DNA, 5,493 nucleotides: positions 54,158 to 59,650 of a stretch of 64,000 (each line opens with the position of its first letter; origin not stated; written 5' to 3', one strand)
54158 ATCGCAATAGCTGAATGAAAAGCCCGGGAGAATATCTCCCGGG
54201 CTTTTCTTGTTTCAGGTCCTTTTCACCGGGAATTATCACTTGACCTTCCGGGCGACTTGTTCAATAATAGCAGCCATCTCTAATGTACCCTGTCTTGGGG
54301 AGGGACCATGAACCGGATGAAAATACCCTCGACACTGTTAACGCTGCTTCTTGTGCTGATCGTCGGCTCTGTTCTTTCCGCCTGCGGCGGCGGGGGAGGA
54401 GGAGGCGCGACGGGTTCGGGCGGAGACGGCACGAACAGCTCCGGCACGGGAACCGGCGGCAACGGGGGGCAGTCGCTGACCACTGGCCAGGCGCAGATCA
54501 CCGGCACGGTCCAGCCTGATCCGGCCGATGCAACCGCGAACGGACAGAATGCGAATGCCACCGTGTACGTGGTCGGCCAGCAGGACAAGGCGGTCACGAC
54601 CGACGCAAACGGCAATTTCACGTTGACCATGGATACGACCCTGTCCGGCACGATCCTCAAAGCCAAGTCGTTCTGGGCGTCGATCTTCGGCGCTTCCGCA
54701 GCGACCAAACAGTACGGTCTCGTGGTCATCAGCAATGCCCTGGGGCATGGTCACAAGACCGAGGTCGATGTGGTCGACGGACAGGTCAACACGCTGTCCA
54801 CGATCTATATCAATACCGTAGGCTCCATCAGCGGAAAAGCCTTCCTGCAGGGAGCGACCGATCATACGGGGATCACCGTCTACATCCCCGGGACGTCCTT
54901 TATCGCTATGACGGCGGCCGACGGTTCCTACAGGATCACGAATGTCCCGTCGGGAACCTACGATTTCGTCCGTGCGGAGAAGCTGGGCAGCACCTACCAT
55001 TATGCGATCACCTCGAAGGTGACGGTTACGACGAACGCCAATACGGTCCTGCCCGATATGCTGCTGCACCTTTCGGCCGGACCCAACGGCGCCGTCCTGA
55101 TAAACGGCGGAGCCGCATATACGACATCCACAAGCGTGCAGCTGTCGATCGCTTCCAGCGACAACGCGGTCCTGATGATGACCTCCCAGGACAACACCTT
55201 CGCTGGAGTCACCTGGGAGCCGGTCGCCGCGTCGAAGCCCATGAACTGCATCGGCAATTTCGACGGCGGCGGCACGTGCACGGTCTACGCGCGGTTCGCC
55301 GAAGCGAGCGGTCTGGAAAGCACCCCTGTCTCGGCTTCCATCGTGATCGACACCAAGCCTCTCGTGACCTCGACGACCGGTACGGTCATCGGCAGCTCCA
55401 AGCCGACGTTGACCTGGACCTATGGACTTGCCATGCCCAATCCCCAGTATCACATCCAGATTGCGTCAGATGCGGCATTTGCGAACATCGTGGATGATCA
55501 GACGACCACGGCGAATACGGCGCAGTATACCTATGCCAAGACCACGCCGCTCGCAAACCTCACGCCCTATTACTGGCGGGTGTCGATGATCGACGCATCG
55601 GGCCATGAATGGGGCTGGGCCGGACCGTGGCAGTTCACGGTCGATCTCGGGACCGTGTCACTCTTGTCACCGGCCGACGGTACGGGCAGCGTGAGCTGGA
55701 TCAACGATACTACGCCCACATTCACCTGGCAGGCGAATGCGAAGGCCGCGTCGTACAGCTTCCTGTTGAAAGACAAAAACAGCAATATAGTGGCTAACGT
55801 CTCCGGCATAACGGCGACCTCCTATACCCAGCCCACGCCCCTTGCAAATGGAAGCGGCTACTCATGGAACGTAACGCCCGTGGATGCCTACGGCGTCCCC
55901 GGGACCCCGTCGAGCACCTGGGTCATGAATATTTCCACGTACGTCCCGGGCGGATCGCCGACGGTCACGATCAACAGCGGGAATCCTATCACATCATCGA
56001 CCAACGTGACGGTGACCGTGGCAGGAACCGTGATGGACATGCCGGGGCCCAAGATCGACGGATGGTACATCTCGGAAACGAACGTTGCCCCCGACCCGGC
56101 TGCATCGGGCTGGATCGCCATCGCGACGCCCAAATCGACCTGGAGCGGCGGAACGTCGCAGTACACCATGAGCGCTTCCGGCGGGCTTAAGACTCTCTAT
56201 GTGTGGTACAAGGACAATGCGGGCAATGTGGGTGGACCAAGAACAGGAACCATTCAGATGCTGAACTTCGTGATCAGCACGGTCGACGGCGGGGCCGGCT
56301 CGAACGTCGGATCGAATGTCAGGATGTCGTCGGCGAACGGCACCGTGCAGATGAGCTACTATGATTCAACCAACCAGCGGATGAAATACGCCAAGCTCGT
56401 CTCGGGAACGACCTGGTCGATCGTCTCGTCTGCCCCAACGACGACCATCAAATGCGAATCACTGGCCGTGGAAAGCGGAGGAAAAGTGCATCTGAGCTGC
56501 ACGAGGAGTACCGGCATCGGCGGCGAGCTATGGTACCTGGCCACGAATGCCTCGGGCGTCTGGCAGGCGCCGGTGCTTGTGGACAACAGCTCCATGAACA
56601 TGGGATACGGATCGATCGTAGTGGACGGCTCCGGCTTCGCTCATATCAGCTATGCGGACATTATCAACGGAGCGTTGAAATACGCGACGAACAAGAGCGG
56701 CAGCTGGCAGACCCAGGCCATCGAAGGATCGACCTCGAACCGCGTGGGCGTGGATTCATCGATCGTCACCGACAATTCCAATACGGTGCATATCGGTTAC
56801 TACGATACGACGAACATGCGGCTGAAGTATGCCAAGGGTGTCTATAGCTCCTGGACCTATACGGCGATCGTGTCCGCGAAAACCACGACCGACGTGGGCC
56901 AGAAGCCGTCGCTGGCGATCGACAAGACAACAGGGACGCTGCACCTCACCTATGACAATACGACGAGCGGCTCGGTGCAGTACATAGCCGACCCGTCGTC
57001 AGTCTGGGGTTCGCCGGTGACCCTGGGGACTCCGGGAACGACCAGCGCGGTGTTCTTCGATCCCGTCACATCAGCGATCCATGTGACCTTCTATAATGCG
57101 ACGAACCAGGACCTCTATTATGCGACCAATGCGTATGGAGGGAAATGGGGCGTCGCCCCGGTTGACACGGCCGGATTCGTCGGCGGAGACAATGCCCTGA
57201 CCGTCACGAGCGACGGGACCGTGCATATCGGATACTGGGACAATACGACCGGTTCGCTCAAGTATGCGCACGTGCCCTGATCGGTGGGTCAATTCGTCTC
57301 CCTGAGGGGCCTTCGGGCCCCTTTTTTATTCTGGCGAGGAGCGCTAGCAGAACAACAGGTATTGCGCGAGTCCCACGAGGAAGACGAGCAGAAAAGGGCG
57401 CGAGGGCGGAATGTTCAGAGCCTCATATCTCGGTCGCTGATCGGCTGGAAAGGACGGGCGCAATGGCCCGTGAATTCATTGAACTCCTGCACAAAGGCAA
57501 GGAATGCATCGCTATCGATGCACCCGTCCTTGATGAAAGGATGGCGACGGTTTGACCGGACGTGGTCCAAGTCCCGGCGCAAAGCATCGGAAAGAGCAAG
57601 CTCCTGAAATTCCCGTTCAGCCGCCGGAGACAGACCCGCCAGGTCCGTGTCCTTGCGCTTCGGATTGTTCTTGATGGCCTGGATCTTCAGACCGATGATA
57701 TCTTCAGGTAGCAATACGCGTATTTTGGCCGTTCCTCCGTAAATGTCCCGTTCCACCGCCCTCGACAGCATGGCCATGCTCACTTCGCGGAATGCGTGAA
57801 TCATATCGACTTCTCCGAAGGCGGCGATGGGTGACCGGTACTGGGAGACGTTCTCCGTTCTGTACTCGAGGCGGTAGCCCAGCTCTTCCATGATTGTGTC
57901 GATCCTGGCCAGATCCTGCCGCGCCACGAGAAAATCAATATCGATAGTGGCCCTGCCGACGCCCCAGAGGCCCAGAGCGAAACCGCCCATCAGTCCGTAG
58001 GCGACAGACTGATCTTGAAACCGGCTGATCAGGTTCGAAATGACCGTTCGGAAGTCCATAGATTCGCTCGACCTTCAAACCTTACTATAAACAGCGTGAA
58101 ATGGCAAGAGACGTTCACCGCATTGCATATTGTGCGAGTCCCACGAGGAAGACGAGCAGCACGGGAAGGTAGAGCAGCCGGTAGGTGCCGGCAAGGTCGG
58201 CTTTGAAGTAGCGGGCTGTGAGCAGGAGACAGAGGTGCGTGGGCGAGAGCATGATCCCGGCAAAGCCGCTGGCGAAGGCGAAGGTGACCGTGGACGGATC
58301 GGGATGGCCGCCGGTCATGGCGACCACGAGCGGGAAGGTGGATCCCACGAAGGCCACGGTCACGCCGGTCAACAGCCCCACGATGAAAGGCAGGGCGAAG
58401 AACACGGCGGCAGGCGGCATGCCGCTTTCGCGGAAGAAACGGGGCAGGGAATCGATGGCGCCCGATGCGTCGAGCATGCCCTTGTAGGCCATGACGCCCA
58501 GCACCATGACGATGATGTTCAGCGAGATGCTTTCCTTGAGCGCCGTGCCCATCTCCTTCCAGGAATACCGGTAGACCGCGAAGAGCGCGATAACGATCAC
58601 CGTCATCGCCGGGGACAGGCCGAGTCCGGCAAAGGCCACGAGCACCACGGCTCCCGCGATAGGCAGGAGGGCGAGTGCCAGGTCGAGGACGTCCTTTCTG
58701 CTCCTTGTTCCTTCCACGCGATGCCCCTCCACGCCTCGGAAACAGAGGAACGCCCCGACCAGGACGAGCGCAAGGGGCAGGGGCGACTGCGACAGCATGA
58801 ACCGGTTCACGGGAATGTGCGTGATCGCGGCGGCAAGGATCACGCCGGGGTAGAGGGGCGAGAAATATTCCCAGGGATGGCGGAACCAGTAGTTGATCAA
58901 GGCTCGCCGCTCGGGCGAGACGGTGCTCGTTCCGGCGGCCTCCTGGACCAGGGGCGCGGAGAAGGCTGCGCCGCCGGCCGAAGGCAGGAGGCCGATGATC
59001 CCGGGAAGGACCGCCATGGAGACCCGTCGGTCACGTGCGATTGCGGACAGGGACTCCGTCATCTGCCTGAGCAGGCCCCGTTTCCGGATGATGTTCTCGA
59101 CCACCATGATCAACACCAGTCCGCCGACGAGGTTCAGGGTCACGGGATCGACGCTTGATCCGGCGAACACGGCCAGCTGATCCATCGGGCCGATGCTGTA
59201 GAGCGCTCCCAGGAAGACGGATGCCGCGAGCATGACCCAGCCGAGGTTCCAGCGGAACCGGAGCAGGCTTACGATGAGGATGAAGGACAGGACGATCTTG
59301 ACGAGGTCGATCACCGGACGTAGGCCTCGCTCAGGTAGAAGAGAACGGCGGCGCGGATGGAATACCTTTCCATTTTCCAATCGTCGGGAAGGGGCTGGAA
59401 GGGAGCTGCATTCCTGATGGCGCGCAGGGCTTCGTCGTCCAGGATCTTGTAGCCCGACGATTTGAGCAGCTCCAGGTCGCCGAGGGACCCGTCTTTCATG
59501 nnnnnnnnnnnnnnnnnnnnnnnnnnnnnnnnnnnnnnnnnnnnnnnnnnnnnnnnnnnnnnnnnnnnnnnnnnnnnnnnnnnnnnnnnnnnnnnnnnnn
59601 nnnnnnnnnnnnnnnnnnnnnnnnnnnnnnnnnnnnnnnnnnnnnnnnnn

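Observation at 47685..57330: Three tandem ~1000-aa paralogous lipoproteins with conserved N-terminal modules and divergent beta-propeller-like C-termini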

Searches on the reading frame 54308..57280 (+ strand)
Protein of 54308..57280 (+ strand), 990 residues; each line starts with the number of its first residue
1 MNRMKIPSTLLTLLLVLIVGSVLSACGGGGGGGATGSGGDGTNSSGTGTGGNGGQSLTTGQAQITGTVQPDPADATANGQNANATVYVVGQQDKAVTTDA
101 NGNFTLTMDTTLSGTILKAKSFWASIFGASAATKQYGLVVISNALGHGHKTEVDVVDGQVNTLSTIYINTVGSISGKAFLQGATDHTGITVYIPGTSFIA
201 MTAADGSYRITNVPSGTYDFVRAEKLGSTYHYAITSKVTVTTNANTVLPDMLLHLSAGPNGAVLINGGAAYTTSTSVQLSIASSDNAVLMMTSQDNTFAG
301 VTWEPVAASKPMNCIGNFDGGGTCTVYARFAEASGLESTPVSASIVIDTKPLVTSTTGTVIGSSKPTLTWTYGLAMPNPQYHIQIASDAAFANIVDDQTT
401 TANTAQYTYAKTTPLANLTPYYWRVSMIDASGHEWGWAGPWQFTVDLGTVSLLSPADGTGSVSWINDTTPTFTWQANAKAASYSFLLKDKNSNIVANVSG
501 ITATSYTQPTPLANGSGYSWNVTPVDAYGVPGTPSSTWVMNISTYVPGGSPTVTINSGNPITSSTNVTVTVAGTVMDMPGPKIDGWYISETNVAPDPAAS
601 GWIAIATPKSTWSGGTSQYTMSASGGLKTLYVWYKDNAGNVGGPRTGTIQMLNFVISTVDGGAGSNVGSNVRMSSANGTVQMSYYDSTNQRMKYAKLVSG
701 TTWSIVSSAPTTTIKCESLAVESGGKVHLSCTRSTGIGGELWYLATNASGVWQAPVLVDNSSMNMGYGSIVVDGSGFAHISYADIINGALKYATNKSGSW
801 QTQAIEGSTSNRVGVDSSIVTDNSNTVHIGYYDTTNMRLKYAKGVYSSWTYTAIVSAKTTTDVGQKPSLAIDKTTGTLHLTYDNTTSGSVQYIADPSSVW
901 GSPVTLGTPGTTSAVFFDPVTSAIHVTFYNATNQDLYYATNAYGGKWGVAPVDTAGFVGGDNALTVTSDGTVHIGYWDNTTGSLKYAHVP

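Call 3: search_protein_families(library=pfam, proteins=[window:54308-57280:+], max_evalue=0.1)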
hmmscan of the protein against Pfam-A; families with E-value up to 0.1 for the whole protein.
window:54308-57280:+ (990 aa): 4 families
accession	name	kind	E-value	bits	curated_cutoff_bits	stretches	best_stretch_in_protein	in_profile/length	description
PF25788.1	Ig_Rha78A_N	-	1.3e-09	38.6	27.4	1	357-446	11-102/105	Rha78A-like, N-terminal immunoglobulin domain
PF13715.12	CarbopepD_reg_2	-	3.9e-08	33.7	32.2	2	185-221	13-49/88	CarboxypepD_reg-like domain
PF13620.12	CarboxypepD_reg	-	0.0027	18.4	32.3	2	188-247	16-76/82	Carboxypeptidase regulatory-like domain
PF09430.16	EMC7_beta-sandw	-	0.022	15.4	26.6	0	189-232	10-54/122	ER membrane protein complex subunit 7, beta-sandwich domain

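Call 4: search_protein_families(library=ncbifam, proteins=[window:54308-57280:+], max_evalue=0.1)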
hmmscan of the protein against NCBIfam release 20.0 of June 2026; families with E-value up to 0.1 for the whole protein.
window:54308-57280:+ (990 aa): 0 families

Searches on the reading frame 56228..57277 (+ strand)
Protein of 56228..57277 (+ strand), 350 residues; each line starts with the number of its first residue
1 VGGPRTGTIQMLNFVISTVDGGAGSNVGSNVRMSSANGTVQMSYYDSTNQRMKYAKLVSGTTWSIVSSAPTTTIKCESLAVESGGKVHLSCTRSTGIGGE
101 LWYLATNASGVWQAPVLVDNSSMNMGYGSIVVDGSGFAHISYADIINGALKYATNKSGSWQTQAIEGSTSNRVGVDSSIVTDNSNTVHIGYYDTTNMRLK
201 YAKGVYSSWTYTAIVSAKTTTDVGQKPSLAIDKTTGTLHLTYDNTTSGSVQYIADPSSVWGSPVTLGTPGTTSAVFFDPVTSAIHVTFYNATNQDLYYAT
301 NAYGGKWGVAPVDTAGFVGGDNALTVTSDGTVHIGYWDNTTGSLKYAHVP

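Call 9: find_homologous_proteins(query=window:56228-57277:+)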
Query window:56228-57277:+ (350 aa): 168 proteins with E <= 0.001 among 3990 candidates; the best 120 are listed.
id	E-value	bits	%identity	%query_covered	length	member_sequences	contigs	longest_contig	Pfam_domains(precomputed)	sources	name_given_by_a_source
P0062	1.4e-48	184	36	88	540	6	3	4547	PF00041.28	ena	-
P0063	6.1e-46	176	37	69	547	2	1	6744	PF16410.11,PF22243.3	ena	-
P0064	7.0e-46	175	40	67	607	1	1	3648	PF18998.7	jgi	jgi:hypothetical protein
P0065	4.8e-45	173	37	88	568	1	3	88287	PF15892.12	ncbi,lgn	-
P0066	3.2e-43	167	34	77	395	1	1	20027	-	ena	-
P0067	1.9e-42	164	34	81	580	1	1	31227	PF00041.28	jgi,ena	-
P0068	9.6e-42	162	32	95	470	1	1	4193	-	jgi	jgi:hypothetical protein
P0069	1.9e-40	158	40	58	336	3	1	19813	PF05345.19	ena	-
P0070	1.6e-39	155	30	69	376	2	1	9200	PF15892.12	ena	-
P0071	4.3e-37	147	29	95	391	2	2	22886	PF15892.12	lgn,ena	-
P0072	8.7e-37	146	34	77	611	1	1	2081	-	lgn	-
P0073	1.2e-36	145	30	82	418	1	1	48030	-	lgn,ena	-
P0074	3.1e-36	144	34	95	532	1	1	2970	PF00041.28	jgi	-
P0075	3.5e-35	140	35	90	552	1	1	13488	PF00041.28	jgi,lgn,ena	-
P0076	8.6e-35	139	31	81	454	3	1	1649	PF18938.7,PF15892.12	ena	-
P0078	1.6e-34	138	37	63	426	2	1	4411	PF15892.12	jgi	-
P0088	8.6e-33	132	28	86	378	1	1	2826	PF15892.12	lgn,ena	-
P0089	1.6e-32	132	29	77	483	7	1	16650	PF15892.12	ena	-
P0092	4.2e-31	127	32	96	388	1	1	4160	PF15892.12,PF06739.18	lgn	-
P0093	5.7e-31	126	32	95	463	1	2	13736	PF15892.12,PF00041.28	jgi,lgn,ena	-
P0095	6.2e-31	126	33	75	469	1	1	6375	PF15892.12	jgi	jgi:hypothetical protein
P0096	8.3e-31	126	31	95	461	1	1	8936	PF15892.12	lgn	-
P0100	2.2e-30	124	33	88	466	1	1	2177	PF15892.12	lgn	-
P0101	3.7e-30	124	33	63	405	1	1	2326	PF15892.12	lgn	-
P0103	1.3e-29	122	32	95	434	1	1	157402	PF15892.12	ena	-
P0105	2.7e-29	121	28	77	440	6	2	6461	PF15892.12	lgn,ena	-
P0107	4.1e-29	120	33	74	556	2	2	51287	PF13004.14,PF15892.12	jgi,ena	-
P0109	8.5e-29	119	34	63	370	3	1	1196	PF15892.12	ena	-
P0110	1.1e-28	119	32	74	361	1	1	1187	PF15892.12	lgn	-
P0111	2.3e-28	118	29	77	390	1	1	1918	PF15892.12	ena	-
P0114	4.0e-28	117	32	63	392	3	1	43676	PF15892.12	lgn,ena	-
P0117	6.1e-28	116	32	81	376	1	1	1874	PF15892.12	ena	-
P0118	8.4e-28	116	32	72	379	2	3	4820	PF15892.12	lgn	-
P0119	1.1e-27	116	33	89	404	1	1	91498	PF15892.12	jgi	-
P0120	1.7e-27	115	30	73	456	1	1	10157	PF15892.12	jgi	-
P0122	1.2e-26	112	34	71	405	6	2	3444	PF15892.12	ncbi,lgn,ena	-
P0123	1.4e-26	112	30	83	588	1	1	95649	PF22073.3,PF15780.12,PF07610.18,PF18998.7,PF22067.3,PF15892.12,PF12371.15,PF22544.3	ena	-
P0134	1.1e-25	109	30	90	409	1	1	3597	PF15892.12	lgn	-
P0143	1.1e-24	106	26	84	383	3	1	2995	PF15892.12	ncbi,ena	-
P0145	2.6e-24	105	26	97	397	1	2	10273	PF15892.12,PF06739.18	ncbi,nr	ncbi:MAG: hypothetical protein KJ732_01505 [Candidatus Margulisbacteria bacterium]|nr:hypothetical p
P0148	9.6e-24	103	39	47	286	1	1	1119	PF02412.24,PF00404.25,PF15892.12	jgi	jgi:hypothetical protein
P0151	1.6e-23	102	31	85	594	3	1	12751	PF11617.14,PF15892.12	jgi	-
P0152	2.2e-23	102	29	77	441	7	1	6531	PF15892.12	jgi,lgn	-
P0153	2.4e-23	101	26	95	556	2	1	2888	PF15892.12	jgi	jgi:hypothetical protein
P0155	1.3e-22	99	34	50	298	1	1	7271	PF15892.12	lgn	-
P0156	1.8e-22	99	36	52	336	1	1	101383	PF15892.12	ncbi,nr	ncbi:MAG: hypothetical protein C4526_10475 [Nitrospiraceae bacterium]|nr:MAG: hypothetical protein C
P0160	2.9e-22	98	30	98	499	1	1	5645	PF15892.12,PF07833.17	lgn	-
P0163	7.8e-22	96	33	78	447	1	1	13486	PF15892.12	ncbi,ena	-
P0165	9.7e-22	96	29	98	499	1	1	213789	PF15892.12,PF07833.17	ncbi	ncbi:MAG: stalk domain-containing protein [Bacillota bacterium]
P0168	2.9e-21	95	29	83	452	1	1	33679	PF15892.12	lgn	-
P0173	4.0e-21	94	28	98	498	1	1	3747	PF15892.12,PF07833.17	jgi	-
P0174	4.1e-21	94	27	89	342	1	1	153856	PF15892.12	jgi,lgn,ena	-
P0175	4.7e-21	94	30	51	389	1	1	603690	PF15892.12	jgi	jgi:hypothetical protein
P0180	1.8e-20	92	36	55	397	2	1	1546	PF15892.12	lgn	-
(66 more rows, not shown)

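Call 29: predict_structure(alignment_id=A3)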
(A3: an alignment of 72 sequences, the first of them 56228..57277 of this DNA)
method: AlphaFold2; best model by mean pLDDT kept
length: 350 residues; sequences in the alignment: 72
mean_pLDDT: 89.4   pTM: 0.90
mean pLDDT of the five models: 89.4, 89.3, 89.1, 89.0, 88.9
residues with pLDDT >= 90: 249; 70-90: 73; 50-70: 25; < 50: 3
segments of 3 or more residues with pLDDT < 50: 1-3
pLDDT, mean of each block of 10 residues (from residue 1): 54 92 73 90 91 91 84 86 94 87 93 93 78 97 93 96 93 94 96 93 92 73 87 96 91 89 87 87 95 95 90 95 94 95 94
secondary structure, 60 per line:
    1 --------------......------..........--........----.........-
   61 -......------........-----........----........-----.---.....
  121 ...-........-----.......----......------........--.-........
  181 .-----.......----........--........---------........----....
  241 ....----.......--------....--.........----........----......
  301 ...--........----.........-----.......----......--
elements in order: E15-20 E27-36 E39-46 E51-59 E62-67 E74-81 E87-94 E99-106 E116-123 E125-132 E138-144 E149-154 E161-168 E173-181 E187-193 E198-205 E208-215 E225-232 E237-244 E249-255 E264-267 E270-278 E283-290 E295-303 E306-313 E318-326 E332-338 E343-348

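Call 35: fold_search(model_id=the predicted structure, library=pdb)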
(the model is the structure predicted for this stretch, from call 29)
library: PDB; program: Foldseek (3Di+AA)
matches with E <= 10: 1442; with E <= 0.001: 841
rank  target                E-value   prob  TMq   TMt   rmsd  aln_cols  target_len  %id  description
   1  8q81                  5.1e-13  1.00  0.71  0.72   3.4       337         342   14  Photorhabdus laumondii lectin PLL3 in complex with alpha-methyl-fucoside (released 2025-03-05)
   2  6rfz                  5.6e-13  1.00  0.73  0.75   3.1       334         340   14  Photorhabdus laumondii lectin PLL2 in complex with D-glucose (released 2020-07-01)
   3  6rg2_B                1.0e-12  1.00  0.73  0.75   3.2       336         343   13  Photorhabdus laumondii lectin PLL2 in complex with 3-O-methyl-D-glucose (released 2020-07-01)
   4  6rgg_B                1.1e-12  1.00  0.71  0.73   3.6       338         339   14  Photorhabdus laumondii lectin PLL2 in complex with O-methylated PGL-1-derived disaccharide (released 2020-07-01)
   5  5mxf                  1.4e-12  1.00  0.70  0.71   6.1       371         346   13  Photorhabdus asymbiotica lectin (PHL) in complex with alpha-methyl fucoside (released 2017-08-09)
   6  5mxg_A                1.4e-12  1.00  0.71  0.72   5.1       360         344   13  Photorhabdus asymbiotica lectin (PHL) in complex with blood group H trisaccharide (released 2017-08-09)
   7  6rg2_A                1.6e-12  1.00  0.71  0.72   5.0       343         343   15  Photorhabdus laumondii lectin PLL2 in complex with 3-O-methyl-D-glucose (released 2020-07-01)
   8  6fhx_A                1.6e-12  1.00  0.66  0.67   6.0       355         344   12  Photorhabdus asymbiotica lectin (PHL) in complex with synthetic C-fucoside (released 2019-01-30)
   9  5c9l                  1.6e-12  1.00  0.69  0.69   5.4       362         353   13  Crystal structure of native PLL lectin from Photorhabdus luminescens at 1.65 A resolution (released 2016-10-19)
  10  8q7u                  1.9e-12  1.00  0.69  0.69   5.7       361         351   13  Photorhabdus laumondii lectin PLL in complex with alpha-methyl-fucoside (released 2025-03-05)
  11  6t96                  4.8e-12  1.00  0.70  0.71   7.4       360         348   15  Photorhabdus laumondii subsp. laumondii lectin PLL3 (released 2019-12-25)
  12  8q83_D                5.3e-12  1.00  0.68  0.69   3.4       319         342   14  Photorhabdus laumondii lectin PLL5 in complex with alpha-methyl-fucoside (released 2025-03-05)
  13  5c9o                  5.5e-12  1.00  0.67  0.66   3.5       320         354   11  Crystal structure of recombinant PLL lectin from Photorhabdus luminescens at 1.5 A resolution (released 2016-10-19)
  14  6fhy_A                6.8e-12  1.00  0.72  0.73   6.0       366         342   13  Photorhabdus asymbiotica lectin (PHL) in complex with synthetic C-fucoside (released 2019-01-30)
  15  5muk                  1.3e-11  1.00  0.67  0.63   4.9       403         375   14  Glycoside Hydrolase BT3686 (released 2017-04-26)
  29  4irt                  1.5e-09  1.00  0.68  0.61   5.8       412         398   13  Crystal structure of a putative neuraminidase (BACOVA_03493) from Bacteroides ovatus ATCC 8483 at 1.74 A resolution (released 2013-03-13)
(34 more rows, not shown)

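Call 36: search_solved_structures(query=A3, max_evalue=1)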
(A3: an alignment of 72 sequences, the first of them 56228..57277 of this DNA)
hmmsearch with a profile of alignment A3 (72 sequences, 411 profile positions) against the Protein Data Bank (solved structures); distinct sequences matched with E-value up to 1: 4.
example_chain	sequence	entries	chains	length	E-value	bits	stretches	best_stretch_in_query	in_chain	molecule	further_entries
2cdo_A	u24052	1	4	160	0.00027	22.9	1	90-152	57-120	BETA-AGARASE 1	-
2cdp_A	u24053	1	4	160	0.00038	22.4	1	88-152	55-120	BETA-AGARASE 1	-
4irt_A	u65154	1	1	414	0.00073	21.4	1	56-227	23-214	Uncharacterized protein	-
1rwi_B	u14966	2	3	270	0.0038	19.1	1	201-357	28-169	Serine/threonine-protein kinase pknD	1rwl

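Call 39: search_protein_families(library=pfam, alignment_id=A3, max_evalue=0.01)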
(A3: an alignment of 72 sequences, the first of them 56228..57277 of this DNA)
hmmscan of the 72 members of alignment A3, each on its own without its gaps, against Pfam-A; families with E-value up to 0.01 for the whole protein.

A. member 1, window:56228-57277:+ (350 aa): 0 families

B. families by the number of members that match (of 72 scanned): 44 families (the first 25 are shown)
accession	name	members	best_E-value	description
PF15892.11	BNR_4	32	1.1e-11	BNR repeat-containing family member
PF00041.27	fn3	15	8.5e-15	Fibronectin type III domain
PF06739.17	SBBP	13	1.2e-06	Beta-propeller repeat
PF16656.11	Pur_ac_phosph_N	7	1.2e-10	Purple acid Phosphatase, N-terminal domain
PF09294.16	Interfer-bind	5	1.1e-06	Interferon-alpha/beta receptor, fibronectin type III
PF25523.1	Ig_RIMBP2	4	0.00038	RIMBP2-like, immunoglobulin-like domain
PF00404.24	Dockerin_1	3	4.2e-09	Dockerin type I domain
PF05345.18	He_PIG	3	6.3e-06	Putative Ig domain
PF18938.6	aRib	3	1.5e-05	Atypical Rib domain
PF18370.7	RGI_lyase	3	0.00074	Rhamnogalacturonan I lyases beta-sheet domain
PF13540.12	RCC1_2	3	0.0015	Regulator of chromosome condensation (RCC1) repeat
PF11113.13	Phage_head_chap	3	0.0025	Head assembly gene product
PF16586.11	DUF5060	2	0.00022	Domain of unknown function (DUF5060)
PF08904.16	EipB_like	2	0.00023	EipB-like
PF25059.1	FN3_DSCAM-DSCAML_C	2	0.00055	DSCAM/DSCAML C-terminal Fn3-like domain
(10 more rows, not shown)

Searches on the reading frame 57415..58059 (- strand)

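Call 22: search_protein_families(library=pfam, proteins=[window:57415-58059:-], max_evalue=0.001)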
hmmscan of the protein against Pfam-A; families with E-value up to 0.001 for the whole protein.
window:57415-58059:- (214 aa): 2 families
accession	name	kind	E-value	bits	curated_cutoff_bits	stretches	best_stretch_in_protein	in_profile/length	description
PF08843.17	AbiEii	-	2.3e-07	31.4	22.5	1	24-169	18-191/238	Nucleotidyl transferase AbiEii toxin, Type IV TA system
PF14907.12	NTP_transf_5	-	1.9e-06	28.1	31.2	1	35-76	91-132/249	Uncharacterised nucleotidyltransferase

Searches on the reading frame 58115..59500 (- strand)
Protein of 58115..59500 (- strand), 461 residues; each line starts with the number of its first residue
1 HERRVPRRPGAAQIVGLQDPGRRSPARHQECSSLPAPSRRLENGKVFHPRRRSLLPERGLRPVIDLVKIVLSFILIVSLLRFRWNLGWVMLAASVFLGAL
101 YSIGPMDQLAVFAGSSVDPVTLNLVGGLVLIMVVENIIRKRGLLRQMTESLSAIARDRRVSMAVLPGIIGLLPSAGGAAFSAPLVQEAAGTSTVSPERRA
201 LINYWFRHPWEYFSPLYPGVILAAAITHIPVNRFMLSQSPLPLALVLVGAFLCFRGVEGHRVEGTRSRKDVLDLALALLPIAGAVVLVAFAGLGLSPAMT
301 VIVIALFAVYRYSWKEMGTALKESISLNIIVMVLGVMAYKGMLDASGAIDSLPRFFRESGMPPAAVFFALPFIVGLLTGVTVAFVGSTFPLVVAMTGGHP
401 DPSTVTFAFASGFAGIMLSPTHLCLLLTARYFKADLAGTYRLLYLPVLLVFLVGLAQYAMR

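Call 22: search_protein_families(library=pfam, proteins=[window:58115-59500:-], max_evalue=0.001)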
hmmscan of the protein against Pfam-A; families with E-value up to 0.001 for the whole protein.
window:58115-59500:- (461 aa): 1 family
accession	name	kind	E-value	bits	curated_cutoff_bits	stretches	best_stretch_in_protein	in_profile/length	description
PF04165.18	DUF401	-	8.9e-54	183.8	24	1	73-455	9-387/393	Protein of unknown function (DUF401)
